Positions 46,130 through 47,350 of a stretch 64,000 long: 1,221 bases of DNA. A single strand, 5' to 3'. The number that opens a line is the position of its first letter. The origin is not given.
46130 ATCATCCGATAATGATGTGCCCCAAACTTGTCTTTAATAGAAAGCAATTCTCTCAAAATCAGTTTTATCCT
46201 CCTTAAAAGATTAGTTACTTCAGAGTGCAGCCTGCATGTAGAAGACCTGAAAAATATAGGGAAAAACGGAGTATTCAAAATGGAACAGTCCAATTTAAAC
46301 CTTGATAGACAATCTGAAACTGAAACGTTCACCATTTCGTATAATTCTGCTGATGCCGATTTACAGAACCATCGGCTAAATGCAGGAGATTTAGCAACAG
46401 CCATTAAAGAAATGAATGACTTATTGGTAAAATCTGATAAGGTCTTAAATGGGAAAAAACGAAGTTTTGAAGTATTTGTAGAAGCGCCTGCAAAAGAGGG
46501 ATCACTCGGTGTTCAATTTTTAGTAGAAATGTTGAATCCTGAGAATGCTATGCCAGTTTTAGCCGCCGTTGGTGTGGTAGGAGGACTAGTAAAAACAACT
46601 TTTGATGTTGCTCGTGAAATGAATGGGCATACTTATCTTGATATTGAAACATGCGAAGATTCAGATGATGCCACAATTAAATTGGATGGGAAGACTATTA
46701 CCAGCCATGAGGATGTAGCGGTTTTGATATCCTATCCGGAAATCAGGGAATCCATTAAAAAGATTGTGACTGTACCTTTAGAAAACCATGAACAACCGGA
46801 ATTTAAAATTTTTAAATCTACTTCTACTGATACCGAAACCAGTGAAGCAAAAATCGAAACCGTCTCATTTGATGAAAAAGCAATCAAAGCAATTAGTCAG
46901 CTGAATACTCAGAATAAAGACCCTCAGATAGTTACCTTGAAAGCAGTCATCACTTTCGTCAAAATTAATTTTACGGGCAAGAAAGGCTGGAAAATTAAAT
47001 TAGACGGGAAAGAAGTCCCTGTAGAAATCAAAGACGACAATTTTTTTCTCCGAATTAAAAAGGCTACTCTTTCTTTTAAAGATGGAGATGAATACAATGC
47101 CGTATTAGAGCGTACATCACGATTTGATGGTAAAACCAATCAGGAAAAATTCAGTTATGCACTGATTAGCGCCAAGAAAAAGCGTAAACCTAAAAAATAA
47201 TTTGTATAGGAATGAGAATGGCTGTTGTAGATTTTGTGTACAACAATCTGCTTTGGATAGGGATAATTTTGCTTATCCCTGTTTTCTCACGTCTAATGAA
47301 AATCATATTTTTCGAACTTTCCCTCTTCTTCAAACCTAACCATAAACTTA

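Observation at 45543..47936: Lysogeny-arm cargo: a lipoprotein gene and an AT-rich, DUS-free three-gene operon downstream of the repressor gene; candidate undescribed exclusion/defence module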

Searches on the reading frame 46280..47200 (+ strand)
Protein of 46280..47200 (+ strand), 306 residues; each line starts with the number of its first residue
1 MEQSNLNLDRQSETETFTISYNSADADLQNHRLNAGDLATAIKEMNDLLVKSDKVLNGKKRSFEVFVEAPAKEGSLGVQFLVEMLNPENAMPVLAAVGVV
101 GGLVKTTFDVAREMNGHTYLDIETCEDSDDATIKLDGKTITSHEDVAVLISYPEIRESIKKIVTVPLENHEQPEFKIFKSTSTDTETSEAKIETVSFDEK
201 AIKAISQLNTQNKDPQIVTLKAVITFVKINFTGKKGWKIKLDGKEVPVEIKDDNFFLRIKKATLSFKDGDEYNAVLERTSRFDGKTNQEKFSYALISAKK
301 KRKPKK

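Call 3: search_protein_families(library=pfam, proteins=[window:46280-47200:+], max_evalue=1)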
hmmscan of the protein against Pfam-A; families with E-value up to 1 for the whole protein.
window:46280-47200:+ (306 aa): 3 families
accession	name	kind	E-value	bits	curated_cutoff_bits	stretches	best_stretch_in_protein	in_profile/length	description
PF09586.16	YfhO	-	0.00067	18.6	28.5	1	105-252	657-804/835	Bacterial membrane protein YfhO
PF08011.17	PDDEXK_9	-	0.0099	16.3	25.5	1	174-239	51-103/105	PD-(D/E)XK nuclease superfamily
PF24521.3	Ank_KRIT1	-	0.13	12.4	80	1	82-123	78-125/149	KRIT1 ankyrin-repeats domain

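Call 4: search_protein_families(library=padloc, proteins=[window:46280-47200:+], max_evalue=1)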
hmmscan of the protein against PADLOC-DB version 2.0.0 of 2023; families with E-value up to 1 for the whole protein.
window:46280-47200:+ (306 aa): 2 families
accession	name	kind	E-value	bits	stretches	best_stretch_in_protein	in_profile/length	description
PDLC05015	PDC-S42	-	3e-21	74.2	1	14-279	3-269/302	-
PDLC05016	PDC-S42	-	0.004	14.6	1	233-296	220-283/320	-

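Call 5: search_protein_families(library=phrogs, proteins=[window:46280-47200:+], max_evalue=0.1)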
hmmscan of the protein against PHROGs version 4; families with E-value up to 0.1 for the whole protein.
window:46280-47200:+ (306 aa): 2 families
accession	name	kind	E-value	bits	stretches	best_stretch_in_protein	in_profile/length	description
phrog_3243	-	unknown function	8.7e-72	242.8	1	10-305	5-288/293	-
phrog_793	-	connector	0.0064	17.6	1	187-249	32-92/113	head-tail adaptor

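Call 6: search_protein_families(library=ncbifam, proteins=[window:46280-47200:+], max_evalue=0.1)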
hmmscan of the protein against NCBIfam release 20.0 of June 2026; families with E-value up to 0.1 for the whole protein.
window:46280-47200:+ (306 aa): 2 families
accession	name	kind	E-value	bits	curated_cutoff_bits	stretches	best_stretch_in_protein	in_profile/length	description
NF053583.1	LAPAL_fam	equivalog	1.1e-38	133.3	60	1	17-289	1-277/292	LAPAL motif-containing putative phage structural protein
TIGR01820.1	TrpE-arch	equivalog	0.022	14.1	512.05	1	146-294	101-229/449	anthranilate synthase component I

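Call 11: find_homologous_proteins(query=window:46280-47200:+)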
Query window:46280-47200:+ (306 aa): 8 proteins with E <= 0.001 among 1470 candidates.
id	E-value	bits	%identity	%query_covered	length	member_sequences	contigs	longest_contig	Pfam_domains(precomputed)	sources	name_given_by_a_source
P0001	5.7e-185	632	96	100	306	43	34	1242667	-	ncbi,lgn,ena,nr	nr:hypothetical protein [uncultured Neisseria sp.]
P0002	4.8e-167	573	86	100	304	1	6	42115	-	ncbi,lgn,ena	-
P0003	2.9e-123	429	87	77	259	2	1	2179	-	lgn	-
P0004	1.9e-113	397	66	94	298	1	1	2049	-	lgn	-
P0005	2.3e-100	354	58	94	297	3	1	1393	-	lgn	-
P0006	2.7e-99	350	58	94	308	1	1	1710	-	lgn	-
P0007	5.2e-80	287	49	92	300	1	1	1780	-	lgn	-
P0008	2.1e-57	213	39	95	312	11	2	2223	-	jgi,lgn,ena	jgi:hypothetical protein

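Call 16: find_related_loci(query=A1, collection=genome_contigs, flank=6000)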
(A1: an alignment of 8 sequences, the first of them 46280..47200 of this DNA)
Query A1 (306 aa) in genome_contigs; peptide patterns used: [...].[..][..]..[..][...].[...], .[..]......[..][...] (x = any residue, [..] = any of these).
112 stretches matched a pattern, but none encodes a relative of the query by tblastn (E <= 1e-3).

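Call 18: find_encoding_contigs(protein=P0001, flank=6000, max_places=8)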
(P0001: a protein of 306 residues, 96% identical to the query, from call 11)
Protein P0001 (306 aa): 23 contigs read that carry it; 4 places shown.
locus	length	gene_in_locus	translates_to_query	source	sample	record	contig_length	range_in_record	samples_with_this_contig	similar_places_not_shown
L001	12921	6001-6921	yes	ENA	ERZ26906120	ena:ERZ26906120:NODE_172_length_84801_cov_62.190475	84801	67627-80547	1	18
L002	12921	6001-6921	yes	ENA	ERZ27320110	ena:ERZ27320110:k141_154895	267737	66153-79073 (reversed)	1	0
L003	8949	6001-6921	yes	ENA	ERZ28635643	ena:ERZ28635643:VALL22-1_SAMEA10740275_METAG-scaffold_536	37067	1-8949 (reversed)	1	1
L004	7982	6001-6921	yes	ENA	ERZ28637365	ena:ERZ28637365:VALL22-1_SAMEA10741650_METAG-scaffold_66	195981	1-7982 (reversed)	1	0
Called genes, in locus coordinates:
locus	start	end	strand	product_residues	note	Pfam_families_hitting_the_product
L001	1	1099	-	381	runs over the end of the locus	PF13191:AAA_16 (weak), PF13401:AAA_22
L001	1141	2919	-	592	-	PF00665:rve (faint)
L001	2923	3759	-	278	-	-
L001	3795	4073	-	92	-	PF13545:HTH_Crp_2 (weak)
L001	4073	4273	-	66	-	-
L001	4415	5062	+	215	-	PF01381:HTH_3, PF12844:HTH_19 (weak), PF00717:Peptidase_S24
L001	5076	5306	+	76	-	PF05901:Excalibur (weak)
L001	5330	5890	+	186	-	-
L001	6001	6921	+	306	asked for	-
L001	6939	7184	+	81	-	-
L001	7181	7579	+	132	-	-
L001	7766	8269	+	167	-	PF05838:Glyco_hydro_108, PF09374:PG_binding_3 (weak)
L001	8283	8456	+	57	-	-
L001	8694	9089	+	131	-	-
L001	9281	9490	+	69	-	PF01258:zf-dskA_traR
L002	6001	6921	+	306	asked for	-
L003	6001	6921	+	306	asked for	-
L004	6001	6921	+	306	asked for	-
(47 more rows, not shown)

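Call 19: find_encoding_contigs(protein=P0008, flank=6000, max_places=6)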
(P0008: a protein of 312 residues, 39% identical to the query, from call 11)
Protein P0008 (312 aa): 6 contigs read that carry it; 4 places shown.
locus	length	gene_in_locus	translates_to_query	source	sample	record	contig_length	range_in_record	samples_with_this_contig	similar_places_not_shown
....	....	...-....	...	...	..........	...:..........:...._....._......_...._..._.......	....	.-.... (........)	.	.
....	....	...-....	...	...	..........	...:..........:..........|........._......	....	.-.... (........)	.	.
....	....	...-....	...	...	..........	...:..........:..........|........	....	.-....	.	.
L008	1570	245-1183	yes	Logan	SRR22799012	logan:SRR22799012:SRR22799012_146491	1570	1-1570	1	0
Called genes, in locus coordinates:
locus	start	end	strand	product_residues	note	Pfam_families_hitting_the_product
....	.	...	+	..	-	?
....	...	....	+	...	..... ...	-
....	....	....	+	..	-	-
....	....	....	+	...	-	-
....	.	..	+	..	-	?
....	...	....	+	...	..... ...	-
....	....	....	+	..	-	-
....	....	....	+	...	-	-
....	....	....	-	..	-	-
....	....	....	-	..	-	?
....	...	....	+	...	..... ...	-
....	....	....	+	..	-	-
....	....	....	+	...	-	-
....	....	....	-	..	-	?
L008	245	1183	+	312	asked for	-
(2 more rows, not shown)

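Call 22: predict_structure(alignment_id=A1)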
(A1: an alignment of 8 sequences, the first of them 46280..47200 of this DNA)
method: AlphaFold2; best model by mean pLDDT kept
length: 306 residues; sequences in the alignment: 8
mean_pLDDT: 52.4   pTM: 0.35
mean pLDDT of the five models: 52.4, 52.2, 49.4, 48.3, 46.9
residues with pLDDT >= 90: 13; 70-90: 64; 50-70: 47; < 50: 182
segments of 3 or more residues with pLDDT < 50: 1-122, 134-138, 149-155, 158-171, 173-195, 208-213
pLDDT, mean of each block of 10 residues (from residue 1): 25 38 36 38 45 36 31 32 33 33 33 36 52 51 52 49 39 47 41 50 52 61 86 87 86 86 76 86 59 88 59
secondary structure, 60 per line:
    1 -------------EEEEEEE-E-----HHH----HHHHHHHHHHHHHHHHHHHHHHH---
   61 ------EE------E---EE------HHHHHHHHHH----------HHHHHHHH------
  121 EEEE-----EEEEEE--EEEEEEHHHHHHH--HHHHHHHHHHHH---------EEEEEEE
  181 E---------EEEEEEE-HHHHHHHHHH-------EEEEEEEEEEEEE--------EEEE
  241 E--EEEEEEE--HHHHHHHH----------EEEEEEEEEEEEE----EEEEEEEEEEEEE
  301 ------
elements in order: E14-20 H35-57 H87-96 H107-114 E121-124 E130-135 E138-143 H144-150 H153-164 E174-181 E191-197 H199-208 E216-228 E237-241 E244-250 H253-260 E271-283 E288-300

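Call 38: search_protein_representatives(alignment_id=A1)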
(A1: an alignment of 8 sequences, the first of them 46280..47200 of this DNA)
Query: 8 sequences, 302 profile positions. Proteins with E-value up to 0.001 (for the whole library): 876; up to 1e-10: 217; up to 1e-30: 34. The best 150 are listed.
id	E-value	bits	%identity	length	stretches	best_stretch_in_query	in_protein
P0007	7.2e-138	475.3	-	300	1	3-298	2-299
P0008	2.0e-125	434.4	-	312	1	1-302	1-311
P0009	4.9e-74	265.6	-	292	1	10-293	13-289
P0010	4.2e-62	226.5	-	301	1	10-292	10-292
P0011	1.5e-60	221.4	-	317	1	3-296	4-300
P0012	2.3e-58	214.2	-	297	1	10-297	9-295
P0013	3.9e-58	213.4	-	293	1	12-293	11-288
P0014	8.1e-58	212.4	-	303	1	10-294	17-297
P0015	6.3e-57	209.5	-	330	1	4-297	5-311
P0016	1.2e-54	201.9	-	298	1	13-299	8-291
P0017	2.4e-52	194.4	-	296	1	9-297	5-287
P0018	7.9e-48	179.6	-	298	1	5-277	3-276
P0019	5.6e-47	176.8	-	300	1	9-276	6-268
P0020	4.4e-45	170.6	-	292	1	7-292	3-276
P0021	1.4e-44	168.9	-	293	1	10-296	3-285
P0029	6.9e-41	156.8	-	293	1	11-299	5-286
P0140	2.6e-15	72.8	-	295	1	14-291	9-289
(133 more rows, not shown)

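Call 42: search_dna_similar(query=window:46280-47200:+, collection=phages, mode=protein, max_evalue=0.001, max_rows=40)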
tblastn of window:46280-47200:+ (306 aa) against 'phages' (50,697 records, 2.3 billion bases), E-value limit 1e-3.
No match.

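Call 45: find_homologous_proteins(query=A2, max_evalue=0.00001)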
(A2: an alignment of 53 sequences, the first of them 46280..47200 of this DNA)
Query A2 (53 sequences) (306 aa, profile of the alignment): 8 proteins with E <= 0.00001 among 8000 candidates.
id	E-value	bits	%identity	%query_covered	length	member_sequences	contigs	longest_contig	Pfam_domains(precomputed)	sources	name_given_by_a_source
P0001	3.1e-77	278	96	100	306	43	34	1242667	-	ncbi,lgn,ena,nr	nr:hypothetical protein [uncultured Neisseria sp.]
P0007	3.8e-77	278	49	92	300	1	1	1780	-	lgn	-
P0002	9.9e-77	276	86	100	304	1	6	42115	-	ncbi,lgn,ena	-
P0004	7.0e-74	267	66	94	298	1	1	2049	-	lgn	-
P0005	2.0e-72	262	58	94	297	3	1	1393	-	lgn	-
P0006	1.0e-71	260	58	94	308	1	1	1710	-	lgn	-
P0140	5.7e-67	244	21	87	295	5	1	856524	-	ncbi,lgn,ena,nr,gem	ncbi:MAG: hypothetical protein COB09_02550 [Thalassobium sp.]|nr:MAG: hypothetical protein COB09_025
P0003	2.5e-54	203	87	77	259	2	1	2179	-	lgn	-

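Call 46: find_encoding_contigs(protein=P0140, flank=6000, max_places=4)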
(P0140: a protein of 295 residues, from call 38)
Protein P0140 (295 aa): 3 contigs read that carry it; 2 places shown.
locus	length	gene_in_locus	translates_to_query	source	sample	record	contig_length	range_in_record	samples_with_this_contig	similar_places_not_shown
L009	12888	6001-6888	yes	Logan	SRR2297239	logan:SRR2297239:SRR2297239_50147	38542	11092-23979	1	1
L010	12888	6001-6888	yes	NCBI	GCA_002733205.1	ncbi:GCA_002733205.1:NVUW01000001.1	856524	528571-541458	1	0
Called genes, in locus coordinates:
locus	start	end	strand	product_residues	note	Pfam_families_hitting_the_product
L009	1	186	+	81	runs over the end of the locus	PF01258:zf-dskA_traR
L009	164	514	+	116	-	PF10805:DUF2730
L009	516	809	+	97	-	-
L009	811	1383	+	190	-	PF11985:Phage_Mu_Gp27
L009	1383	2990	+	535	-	PF03237:Terminase_6N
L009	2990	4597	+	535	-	PF06074:Portal_Mu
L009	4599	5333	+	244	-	PF04233:Phage_Mu_F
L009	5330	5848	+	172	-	PF05069:Phage_tail_S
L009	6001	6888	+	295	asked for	-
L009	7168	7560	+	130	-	-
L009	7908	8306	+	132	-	-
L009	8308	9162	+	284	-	PF11185:DUF2971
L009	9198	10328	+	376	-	PF10123:Mu-like_Pro_N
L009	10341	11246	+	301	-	PF10124:Mu-like_gpT, PF25209:Phage_capsid_4 (faint)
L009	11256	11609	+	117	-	-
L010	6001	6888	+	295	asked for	-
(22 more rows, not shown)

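Call 47: find_encoding_contigs(protein=P0009, flank=6000, max_places=4)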
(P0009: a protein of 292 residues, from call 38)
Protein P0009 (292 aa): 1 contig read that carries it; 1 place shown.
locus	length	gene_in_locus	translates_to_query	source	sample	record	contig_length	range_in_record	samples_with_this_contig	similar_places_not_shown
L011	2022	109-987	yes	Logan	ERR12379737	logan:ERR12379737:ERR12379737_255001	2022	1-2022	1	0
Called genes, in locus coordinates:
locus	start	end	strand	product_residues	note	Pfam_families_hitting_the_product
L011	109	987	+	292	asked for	-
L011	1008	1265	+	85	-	-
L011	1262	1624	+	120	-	-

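Call 48: list_cluster_members(proteins=[P0010, P0011, P0012, P0013, P0014, P0015, P0016, P0017, P0018, P0019])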
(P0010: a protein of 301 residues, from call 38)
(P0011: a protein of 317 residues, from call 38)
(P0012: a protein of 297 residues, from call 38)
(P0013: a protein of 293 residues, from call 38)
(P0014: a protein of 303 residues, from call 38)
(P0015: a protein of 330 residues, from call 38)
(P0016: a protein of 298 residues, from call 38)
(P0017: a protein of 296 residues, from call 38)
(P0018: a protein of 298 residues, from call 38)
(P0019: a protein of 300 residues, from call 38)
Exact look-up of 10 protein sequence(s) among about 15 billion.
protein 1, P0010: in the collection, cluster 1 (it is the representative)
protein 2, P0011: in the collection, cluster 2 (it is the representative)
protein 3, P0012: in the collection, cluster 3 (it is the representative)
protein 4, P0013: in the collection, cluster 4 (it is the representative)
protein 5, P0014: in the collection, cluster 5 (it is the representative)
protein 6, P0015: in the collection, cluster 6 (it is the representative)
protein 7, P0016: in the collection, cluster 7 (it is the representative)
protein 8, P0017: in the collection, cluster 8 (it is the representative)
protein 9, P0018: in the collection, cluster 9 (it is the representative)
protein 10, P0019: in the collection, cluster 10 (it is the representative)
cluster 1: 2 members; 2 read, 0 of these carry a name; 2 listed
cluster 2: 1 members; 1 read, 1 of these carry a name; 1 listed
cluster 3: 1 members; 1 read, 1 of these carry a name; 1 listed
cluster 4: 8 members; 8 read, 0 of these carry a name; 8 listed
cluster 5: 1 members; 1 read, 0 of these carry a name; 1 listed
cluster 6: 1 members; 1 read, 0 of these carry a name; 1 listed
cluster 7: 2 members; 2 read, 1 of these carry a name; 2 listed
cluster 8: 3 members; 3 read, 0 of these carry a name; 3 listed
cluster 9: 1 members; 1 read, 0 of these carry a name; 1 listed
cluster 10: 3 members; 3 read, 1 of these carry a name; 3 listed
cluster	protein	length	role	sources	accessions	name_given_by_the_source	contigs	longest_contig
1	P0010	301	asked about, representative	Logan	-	-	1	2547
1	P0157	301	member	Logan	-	-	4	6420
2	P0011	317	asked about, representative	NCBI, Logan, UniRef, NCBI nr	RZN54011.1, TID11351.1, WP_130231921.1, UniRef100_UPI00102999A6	hypothetical protein [Avibacterium paragallinarum] | hypothetical protein n=1 Tax=Avibacterium paragallinarum TaxID=728 RepID=UPI00102999A6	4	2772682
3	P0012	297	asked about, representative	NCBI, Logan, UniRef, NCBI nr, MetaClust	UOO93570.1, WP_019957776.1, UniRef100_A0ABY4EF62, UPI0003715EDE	hypothetical protein [Vitreoscilla stercoraria] | Uncharacterized protein n=1 Tax=Vitreoscilla stercoraria TaxID=61 RepID=A0ABY4EF62_VITST | status=active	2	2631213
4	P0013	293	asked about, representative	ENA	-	-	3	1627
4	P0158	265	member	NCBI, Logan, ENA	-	-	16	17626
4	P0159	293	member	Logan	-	-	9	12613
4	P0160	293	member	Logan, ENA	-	-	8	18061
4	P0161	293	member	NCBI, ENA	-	-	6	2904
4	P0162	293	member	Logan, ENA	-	-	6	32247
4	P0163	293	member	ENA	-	-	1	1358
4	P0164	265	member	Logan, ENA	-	-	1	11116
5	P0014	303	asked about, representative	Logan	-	-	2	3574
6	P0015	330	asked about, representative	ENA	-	-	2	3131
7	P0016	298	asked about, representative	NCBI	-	-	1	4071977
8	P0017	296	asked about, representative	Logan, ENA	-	-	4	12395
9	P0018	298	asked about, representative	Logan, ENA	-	-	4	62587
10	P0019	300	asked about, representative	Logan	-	-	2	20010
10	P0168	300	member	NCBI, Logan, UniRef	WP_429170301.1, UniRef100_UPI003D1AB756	hypothetical protein [Aeromonas rivipollensis] | hypothetical protein n=1 Tax=Aeromonas rivipollensis TaxID=948519 RepID=UPI003D1AB756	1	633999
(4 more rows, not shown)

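Call 49: find_encoding_contigs(protein=P0011, flank=7000, max_places=2)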
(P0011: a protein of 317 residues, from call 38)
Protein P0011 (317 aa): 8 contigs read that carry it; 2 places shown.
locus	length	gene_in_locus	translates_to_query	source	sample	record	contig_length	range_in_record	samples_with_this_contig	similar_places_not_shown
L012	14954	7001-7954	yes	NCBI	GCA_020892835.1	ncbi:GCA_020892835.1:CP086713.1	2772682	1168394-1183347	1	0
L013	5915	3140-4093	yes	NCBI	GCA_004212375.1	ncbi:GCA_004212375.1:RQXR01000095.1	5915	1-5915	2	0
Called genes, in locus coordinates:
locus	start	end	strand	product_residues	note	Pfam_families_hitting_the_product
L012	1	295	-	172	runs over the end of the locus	PF06530:Phage_antitermQ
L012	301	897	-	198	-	PF05766:NinG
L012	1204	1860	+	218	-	PF04383:KilA-N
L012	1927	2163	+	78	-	-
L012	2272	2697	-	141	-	PF05772:NinB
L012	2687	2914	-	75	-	-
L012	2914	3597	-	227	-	PF06992:Phage_lambda_P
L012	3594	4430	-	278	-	-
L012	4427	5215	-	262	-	PF09669:Phage_pRha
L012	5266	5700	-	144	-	PF06892:Phage_CP76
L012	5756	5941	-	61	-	PF09048:Cro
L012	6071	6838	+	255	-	PF01381:HTH_3, PF00717:Peptidase_S24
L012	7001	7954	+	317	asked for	-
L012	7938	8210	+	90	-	-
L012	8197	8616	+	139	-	-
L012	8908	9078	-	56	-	PF07411:DUF1508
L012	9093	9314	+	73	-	-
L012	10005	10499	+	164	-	-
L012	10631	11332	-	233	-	PF13643:DUF4145 (weak)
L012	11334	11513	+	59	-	-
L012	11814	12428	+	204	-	PF08346:AntA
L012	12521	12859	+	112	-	-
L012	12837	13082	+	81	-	-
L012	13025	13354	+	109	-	-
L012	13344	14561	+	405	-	-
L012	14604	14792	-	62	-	-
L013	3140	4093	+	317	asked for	-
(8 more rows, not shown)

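Call 50: find_encoding_contigs(protein=P0012, flank=7000, max_places=2)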
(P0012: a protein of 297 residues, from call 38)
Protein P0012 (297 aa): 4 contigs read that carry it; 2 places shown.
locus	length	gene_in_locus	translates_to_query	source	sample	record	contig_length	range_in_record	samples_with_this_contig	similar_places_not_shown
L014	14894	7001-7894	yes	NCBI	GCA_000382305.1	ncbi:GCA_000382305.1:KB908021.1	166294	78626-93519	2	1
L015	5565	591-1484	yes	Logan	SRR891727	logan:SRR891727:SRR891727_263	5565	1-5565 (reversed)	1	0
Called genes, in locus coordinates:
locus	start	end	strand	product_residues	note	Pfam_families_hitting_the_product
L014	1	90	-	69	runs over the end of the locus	-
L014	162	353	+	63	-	-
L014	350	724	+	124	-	-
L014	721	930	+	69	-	-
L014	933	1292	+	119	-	-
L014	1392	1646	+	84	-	-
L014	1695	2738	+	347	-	PF08273:Zn_Ribbon_Prim, PF23639:DUF7146, PF13362:Toprim_3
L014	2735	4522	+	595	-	PF06048:DUF927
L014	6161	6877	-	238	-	PF10979:DUF2786, PF23771:DUF7168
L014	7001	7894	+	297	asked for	-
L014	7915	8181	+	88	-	-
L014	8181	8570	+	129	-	-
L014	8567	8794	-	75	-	-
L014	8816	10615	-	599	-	-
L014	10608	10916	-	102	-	-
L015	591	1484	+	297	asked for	-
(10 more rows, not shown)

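Call 51: find_encoding_contigs(protein=P0016, flank=7000, max_places=2)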
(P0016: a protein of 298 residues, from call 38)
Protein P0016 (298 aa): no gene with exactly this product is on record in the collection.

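Call 53: search_solved_structures(query=A2, max_evalue=10, show_alignments=2)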
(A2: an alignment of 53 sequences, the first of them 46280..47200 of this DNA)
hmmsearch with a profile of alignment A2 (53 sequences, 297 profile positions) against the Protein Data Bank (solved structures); distinct sequences matched with E-value up to 10: 2.
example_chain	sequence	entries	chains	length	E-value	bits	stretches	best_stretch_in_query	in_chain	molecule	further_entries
6qaz_A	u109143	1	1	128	0.39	13.2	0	110-142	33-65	cyanophage-like gp41-1 intein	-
2key_A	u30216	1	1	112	0.82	12.2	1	21-68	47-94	Putative phage integrase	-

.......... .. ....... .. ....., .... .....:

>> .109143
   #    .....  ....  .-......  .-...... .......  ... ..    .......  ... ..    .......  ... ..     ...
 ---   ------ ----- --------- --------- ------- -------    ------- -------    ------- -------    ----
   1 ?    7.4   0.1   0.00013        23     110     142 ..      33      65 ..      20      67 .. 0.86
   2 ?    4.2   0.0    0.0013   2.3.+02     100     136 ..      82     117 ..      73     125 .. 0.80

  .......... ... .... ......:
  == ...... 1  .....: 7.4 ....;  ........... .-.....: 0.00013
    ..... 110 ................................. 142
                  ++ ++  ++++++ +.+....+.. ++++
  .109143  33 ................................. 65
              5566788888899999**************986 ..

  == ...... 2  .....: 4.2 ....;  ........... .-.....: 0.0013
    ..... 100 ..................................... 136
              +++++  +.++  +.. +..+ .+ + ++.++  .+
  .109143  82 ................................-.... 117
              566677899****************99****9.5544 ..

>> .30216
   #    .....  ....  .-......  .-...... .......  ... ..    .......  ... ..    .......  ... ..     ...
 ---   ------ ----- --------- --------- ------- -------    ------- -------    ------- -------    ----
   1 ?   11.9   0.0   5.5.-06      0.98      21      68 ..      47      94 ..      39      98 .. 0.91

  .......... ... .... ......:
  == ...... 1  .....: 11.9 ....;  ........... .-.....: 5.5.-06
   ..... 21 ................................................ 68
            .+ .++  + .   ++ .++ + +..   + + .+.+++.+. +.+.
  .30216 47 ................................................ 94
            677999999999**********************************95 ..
